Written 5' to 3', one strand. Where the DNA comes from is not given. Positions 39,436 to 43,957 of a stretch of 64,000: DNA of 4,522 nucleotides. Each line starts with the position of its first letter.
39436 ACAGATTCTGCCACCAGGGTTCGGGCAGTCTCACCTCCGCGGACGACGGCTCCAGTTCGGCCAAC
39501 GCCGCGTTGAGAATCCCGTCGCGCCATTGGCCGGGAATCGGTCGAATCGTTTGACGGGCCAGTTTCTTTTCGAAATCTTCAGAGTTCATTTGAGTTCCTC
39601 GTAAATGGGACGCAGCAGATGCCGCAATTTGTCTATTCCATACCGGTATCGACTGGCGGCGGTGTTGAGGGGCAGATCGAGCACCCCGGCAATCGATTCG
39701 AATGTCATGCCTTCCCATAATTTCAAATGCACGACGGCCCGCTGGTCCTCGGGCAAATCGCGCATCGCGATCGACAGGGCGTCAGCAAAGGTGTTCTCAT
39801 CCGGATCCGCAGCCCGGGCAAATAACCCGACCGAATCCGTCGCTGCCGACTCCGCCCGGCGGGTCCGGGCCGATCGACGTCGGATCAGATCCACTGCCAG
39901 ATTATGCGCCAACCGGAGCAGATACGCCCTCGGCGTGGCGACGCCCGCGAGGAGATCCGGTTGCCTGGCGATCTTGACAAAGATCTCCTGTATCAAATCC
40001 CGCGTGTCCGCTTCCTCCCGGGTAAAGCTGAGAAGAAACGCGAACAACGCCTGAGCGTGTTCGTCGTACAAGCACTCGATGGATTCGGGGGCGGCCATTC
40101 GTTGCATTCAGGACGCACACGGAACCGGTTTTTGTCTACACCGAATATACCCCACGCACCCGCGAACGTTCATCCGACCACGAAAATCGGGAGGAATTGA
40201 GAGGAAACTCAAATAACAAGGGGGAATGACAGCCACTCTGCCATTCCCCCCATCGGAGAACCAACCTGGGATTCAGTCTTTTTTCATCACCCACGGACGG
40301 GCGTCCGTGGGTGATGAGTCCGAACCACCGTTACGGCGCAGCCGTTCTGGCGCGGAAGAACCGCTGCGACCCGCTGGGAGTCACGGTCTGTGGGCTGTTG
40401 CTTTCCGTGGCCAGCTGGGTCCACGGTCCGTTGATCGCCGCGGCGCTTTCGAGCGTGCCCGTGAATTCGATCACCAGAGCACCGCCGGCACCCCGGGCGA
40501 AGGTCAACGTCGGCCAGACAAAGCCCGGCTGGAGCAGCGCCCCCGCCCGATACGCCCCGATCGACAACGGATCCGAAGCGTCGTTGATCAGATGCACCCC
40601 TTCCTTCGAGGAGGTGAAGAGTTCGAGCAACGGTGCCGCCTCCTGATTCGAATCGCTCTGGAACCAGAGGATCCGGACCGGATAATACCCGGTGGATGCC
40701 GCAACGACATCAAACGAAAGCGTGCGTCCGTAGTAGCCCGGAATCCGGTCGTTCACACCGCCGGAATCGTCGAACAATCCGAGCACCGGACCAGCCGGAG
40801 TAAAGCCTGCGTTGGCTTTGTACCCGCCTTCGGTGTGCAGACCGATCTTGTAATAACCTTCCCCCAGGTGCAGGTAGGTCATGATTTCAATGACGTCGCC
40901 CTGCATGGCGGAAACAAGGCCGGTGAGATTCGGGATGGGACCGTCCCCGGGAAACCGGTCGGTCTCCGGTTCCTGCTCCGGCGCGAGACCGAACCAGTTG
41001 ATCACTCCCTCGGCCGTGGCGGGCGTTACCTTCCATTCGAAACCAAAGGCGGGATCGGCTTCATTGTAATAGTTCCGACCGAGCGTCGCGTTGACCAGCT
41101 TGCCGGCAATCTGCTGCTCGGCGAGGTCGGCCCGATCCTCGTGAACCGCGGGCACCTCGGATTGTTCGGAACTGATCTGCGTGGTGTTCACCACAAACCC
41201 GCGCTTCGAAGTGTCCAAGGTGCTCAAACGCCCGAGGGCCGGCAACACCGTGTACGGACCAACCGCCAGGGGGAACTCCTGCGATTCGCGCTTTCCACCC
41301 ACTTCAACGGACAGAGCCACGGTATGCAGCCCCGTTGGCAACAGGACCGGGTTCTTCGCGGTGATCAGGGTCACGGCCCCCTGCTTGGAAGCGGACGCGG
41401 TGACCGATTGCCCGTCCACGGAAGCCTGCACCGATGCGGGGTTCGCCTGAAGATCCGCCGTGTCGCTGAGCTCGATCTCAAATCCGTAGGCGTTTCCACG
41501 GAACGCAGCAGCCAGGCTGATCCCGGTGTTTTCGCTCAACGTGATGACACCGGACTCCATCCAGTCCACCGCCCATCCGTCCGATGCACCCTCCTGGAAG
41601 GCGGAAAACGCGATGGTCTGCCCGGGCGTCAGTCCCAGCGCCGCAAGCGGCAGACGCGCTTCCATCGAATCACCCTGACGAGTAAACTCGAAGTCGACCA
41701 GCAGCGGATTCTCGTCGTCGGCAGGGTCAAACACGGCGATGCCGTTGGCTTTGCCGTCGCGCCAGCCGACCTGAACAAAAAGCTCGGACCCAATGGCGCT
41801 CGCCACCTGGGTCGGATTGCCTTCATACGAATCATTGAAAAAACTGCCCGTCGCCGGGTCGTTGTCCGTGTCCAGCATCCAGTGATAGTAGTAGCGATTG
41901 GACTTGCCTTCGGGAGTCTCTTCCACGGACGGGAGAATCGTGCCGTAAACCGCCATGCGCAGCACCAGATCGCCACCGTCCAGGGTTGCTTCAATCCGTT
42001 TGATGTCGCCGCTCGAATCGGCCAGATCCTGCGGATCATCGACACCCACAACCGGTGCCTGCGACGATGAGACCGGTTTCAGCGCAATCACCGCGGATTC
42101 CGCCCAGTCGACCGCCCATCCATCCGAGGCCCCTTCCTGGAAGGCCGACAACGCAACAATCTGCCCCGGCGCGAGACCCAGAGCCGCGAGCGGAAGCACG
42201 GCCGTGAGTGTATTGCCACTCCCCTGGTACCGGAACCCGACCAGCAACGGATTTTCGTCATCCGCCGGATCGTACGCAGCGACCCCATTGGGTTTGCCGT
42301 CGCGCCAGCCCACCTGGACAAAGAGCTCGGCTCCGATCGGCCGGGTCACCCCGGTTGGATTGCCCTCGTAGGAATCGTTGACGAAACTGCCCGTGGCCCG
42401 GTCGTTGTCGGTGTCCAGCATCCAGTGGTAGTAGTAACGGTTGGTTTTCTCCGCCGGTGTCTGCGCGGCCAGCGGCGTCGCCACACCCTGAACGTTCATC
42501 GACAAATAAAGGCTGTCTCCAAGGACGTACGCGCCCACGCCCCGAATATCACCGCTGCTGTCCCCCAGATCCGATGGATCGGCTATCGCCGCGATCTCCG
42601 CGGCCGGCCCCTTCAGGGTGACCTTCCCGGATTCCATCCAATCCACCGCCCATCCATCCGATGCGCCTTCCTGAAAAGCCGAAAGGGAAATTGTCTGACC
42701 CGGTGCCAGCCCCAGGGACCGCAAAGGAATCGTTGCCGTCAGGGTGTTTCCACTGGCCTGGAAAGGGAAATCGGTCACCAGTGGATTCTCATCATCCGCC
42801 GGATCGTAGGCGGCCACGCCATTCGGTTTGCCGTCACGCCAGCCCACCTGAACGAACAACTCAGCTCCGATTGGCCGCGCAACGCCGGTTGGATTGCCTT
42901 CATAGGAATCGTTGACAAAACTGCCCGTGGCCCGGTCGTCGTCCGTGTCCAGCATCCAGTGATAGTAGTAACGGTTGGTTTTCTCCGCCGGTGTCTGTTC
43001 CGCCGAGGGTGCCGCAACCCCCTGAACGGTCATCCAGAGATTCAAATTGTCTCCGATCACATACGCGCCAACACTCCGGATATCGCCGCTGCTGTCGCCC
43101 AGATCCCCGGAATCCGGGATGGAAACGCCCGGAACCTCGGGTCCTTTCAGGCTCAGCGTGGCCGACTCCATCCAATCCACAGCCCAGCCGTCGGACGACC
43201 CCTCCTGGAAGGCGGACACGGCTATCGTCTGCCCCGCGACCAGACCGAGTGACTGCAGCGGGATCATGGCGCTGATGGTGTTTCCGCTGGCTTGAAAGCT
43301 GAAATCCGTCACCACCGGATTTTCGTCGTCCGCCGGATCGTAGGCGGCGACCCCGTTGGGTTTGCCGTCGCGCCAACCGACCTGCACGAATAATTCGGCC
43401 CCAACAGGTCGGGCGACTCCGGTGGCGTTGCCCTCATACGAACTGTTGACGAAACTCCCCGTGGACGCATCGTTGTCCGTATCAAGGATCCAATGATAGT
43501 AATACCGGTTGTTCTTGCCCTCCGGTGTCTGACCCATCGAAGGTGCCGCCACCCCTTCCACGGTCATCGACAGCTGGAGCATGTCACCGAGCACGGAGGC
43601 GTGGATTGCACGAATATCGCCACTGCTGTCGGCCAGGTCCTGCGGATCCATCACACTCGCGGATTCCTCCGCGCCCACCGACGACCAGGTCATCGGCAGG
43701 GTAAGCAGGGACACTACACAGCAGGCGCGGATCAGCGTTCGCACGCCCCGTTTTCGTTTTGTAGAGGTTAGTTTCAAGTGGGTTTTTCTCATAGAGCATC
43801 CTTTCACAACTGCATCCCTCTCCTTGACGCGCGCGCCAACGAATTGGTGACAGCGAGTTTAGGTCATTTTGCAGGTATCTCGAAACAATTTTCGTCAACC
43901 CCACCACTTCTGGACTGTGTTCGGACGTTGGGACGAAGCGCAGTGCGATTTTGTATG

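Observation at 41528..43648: Four tandem copies of an unassigned ~178-aa extracellular module with a DTDxD acidic loop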

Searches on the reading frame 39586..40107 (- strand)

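Call 16: search_protein_families(library=pfam, proteins=[window:39586-40107:-], max_evalue=0.01)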
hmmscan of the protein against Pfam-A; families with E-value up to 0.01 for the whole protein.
window:39586-40107:- (173 aa): 3 families
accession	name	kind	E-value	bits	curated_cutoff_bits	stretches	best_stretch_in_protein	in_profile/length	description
PF04542.20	Sigma70_r2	-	6.3e-12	45.6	24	1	13-79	1-69/71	Sigma-70 region 2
PF04545.22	Sigma70_r4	-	7.8e-09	35.4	24.1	1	114-163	1-50/50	Sigma-70, region 4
PF08281.18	Sigma70_r4_2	-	1.5e-07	31.4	25.7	1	114-155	7-48/54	Sigma-70, region 4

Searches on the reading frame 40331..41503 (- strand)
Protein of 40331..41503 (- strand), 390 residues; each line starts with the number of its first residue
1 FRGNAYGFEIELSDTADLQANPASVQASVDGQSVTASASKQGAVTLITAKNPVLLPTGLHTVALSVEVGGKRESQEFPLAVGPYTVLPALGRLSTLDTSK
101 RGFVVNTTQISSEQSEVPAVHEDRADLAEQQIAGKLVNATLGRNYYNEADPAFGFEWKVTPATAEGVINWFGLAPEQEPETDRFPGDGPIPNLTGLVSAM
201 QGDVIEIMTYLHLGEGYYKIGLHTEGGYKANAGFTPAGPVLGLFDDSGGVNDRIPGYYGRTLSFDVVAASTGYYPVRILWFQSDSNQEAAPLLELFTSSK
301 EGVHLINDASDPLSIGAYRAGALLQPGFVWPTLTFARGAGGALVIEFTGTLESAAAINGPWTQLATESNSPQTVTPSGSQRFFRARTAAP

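Call 16: search_protein_families(library=pfam, proteins=[window:40331-41503:-], max_evalue=0.01)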
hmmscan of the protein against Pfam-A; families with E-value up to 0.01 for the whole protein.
window:40331-41503:- (390 aa): 0 families

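Call 19: find_homologous_proteins(query=window:40331-41503:-)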
Query window:40331-41503:- (390 aa): 3 proteins with E <= 0.001 among 8000 candidates.
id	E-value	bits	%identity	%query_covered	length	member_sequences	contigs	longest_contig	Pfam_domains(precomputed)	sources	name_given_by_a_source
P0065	7.4e-105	369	49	99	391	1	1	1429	-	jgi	jgi:hypothetical protein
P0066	3.2e-96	341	46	99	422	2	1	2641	-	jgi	jgi:hypothetical protein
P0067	1.4e-58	217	42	77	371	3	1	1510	-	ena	-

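Call 48: predict_structure(alignment_id=A3)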
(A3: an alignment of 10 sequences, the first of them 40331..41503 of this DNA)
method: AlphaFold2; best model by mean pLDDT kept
length: 390 residues; sequences in the alignment: 10
mean_pLDDT: 82.7   pTM: 0.75
mean pLDDT of the five models: 82.7, 78.0, 77.8, 74.7, 63.9
residues with pLDDT >= 90: 161; 70-90: 163; 50-70: 47; < 50: 19
segments of 3 or more residues with pLDDT < 50: 176-181, 250-258, 325-327
pLDDT, mean of each block of 10 residues (from residue 1): 94 89 95 95 93 94 95 96 90 86 90 76 86 84 80 68 89 57 68 65 91 96 88 86 73 45 92 95 69 88 92 91 51 79 86 80 90 76 72
secondary structure, 60 per line:
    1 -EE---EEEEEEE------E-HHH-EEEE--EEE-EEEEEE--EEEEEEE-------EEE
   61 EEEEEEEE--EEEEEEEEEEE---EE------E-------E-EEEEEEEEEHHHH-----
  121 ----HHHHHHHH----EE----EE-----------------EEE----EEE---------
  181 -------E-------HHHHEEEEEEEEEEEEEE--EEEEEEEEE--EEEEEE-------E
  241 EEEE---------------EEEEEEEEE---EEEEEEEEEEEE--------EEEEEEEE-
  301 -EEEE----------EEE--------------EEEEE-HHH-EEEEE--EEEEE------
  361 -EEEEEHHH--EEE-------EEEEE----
elements in order: E7-13 E26-29 E32-34 E36-41 E44-50 E58-68 E71-81 E103-111 H112-115 H125-132 E162-164 E169-171 H196-199 E200-213 E216-224 E227-232 E240-244 E260-268 E272-283 E292-299 E302-305 E316-318 E333-337 E343-347 E350-354 E362-366 E372-374 E382-386

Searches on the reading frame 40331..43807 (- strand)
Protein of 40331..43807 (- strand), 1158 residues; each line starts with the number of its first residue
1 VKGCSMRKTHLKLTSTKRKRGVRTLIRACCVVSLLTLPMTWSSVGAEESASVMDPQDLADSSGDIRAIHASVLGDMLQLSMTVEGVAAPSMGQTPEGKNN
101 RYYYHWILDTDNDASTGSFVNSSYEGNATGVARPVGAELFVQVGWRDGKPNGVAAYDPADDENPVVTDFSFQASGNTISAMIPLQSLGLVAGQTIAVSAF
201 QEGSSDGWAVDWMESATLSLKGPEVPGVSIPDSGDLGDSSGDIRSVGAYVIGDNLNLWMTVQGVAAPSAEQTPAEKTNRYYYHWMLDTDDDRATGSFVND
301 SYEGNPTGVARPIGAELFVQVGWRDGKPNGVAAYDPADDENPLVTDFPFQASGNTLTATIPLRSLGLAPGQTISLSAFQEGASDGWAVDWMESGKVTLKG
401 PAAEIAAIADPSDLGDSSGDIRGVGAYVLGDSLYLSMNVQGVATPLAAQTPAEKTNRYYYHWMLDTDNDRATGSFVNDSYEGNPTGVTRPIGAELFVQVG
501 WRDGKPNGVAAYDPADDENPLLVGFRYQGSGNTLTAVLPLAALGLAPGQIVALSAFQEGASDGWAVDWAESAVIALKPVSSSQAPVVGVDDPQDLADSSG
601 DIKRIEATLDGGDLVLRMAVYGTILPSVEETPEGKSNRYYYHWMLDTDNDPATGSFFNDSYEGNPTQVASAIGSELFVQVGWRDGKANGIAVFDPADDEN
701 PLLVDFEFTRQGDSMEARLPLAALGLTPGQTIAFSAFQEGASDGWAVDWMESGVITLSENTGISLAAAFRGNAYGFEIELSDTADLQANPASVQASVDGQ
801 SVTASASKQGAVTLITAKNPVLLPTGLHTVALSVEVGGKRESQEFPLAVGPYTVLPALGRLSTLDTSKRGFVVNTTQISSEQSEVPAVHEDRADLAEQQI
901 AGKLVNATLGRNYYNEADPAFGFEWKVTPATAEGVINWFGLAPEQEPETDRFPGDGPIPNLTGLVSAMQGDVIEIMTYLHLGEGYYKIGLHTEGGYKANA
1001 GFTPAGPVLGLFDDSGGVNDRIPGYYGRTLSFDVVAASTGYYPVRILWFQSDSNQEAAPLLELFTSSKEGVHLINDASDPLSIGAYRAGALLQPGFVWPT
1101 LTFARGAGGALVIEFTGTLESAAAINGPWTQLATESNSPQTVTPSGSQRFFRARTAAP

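Call 3: search_protein_families(library=pfam, proteins=[window:40331-43807:-], max_evalue=10)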
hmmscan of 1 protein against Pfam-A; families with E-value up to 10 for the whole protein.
window:40331-43807:- (1158 aa): 7 families
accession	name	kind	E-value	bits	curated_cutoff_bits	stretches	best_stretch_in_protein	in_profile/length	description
PF12857.13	TOBE_3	-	5.2e-05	23.5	27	1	710-735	29-57/59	TOBE-like domain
PF05901.16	Excalibur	-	0.0024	18.6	22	0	628-650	10-31/36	Excalibur calcium-binding domain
PF25315.1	BPTI_nem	-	0.022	15.3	27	0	262-286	16-40/77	BPTI-like like domain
PF13740.12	ACT_6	-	0.096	13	23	0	239-264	26-51/76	ACT domain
PF04023.20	FeoA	-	0.23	12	23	0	720-733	27-40/74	FeoA domain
PF02493.26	MORN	-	0.55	10.7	22.5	0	145-152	5-12/23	MORN repeat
PF03377.19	TAL_effector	-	0.72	10.7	28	0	542-554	20-32/34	TAL effector repeat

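Call 4: search_protein_families(library=ncbifam, proteins=[window:40331-43807:-], max_evalue=10)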
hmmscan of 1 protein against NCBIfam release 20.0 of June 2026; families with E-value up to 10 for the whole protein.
window:40331-43807:- (1158 aa): 4 families
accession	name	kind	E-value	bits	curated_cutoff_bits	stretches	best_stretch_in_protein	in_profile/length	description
NF052226.1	SCO2102SporReg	equivalog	6.3e-05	22.9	350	1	537-573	53-89/325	SCO2102 family sporulation regulator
NF047828.1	T3SSXpsI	equivalog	6.9e-05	22.9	150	0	437-505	51-115/132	type II secretion system protein XpsI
NF041526.1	Hpa3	subfamily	0.2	11.5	180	1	537-585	52-102/123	Hpa3 family type III secretion system protein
NF049940.1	MandnitrLy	equivalog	1.8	8.4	140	0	725-752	95-122/130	(R)-mandelonitrile lyase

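Call 8: search_solved_structures(query=window:40331-43807:-, max_evalue=10)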
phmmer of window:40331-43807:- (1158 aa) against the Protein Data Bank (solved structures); distinct sequences matched with E-value up to 10: 0.
